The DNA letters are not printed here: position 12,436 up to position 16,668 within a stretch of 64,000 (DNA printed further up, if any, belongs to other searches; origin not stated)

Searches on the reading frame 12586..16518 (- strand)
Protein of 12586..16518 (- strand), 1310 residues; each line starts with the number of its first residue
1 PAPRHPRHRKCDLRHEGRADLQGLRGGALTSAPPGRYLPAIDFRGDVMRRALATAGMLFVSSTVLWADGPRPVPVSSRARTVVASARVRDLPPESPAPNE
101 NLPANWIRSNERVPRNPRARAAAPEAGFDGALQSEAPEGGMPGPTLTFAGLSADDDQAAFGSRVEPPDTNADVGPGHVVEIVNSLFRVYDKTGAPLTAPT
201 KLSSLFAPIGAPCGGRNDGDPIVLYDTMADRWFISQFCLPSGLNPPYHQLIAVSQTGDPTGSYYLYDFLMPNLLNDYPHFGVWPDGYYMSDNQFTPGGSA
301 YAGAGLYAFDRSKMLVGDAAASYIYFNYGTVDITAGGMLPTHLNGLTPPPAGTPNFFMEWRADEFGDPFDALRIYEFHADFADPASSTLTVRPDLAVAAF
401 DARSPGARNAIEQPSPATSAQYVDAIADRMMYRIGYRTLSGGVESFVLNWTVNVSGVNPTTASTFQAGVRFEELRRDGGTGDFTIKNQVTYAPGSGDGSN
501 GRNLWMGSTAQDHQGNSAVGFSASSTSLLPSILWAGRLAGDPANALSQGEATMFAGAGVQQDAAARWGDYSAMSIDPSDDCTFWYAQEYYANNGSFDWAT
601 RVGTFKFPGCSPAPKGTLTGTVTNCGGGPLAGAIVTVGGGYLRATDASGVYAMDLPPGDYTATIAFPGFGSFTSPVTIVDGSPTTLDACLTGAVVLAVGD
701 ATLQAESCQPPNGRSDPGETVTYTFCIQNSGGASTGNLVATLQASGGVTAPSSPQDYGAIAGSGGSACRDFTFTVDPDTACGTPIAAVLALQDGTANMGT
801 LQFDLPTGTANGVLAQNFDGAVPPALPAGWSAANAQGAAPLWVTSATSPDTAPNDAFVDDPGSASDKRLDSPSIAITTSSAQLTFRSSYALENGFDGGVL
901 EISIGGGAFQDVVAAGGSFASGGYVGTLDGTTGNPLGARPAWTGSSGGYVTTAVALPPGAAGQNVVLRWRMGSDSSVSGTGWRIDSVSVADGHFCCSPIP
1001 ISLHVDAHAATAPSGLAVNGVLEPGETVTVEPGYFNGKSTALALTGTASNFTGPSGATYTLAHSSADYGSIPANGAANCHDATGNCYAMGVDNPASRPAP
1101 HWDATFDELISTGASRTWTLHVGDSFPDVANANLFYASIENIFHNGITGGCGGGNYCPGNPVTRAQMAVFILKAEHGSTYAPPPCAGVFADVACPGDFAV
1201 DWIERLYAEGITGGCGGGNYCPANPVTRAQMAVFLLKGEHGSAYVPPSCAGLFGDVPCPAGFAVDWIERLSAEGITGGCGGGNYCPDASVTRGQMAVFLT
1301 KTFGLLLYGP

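Call 11: search_protein_families(library=pfam, max_evalue=0.01, proteins=[window:12586-16518:-])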
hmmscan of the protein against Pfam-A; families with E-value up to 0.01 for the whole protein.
window:12586-16518:- (1310 aa): 2 families
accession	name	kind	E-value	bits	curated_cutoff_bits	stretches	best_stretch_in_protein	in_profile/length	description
PF00395.25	SLH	-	1.1e-16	60.9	20.8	3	1203-1232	15-44/44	S-layer homology domain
PF13620.12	CarboxypepD_reg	-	1.2e-12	48.5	32.3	1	617-690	1-81/82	Carboxypeptidase regulatory-like domain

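Call 13: search_protein_families(library=ncbifam, max_evalue=0.01, proteins=[window:12586-16518:-])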
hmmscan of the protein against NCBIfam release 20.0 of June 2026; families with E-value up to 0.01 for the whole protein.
window:12586-16518:- (1310 aa): 4 families
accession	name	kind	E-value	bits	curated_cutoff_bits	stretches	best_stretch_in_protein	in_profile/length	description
NF038111.1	rhom_dep_M36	equivalog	4.1e-22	77.5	1700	1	862-990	1034-1164/1315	rhombosortase-dependent M36 family metallopeptidase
NF038112.1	myxo_dep_M36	subfamily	4.2e-19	67.3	1500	1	713-1053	879-1221/1604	myxosortase-dependent M36 family metallopeptidase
NF033190.2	inl_like_NEAT_1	exception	5.8e-08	31.5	1275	1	1130-1236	646-749/754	NEAT domain-containing leucine-rich repeat protein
TIGR01451.2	B_ant_repeat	repeat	0.0059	16.6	24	0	716-738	9-31/53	DUF11 type repeat protein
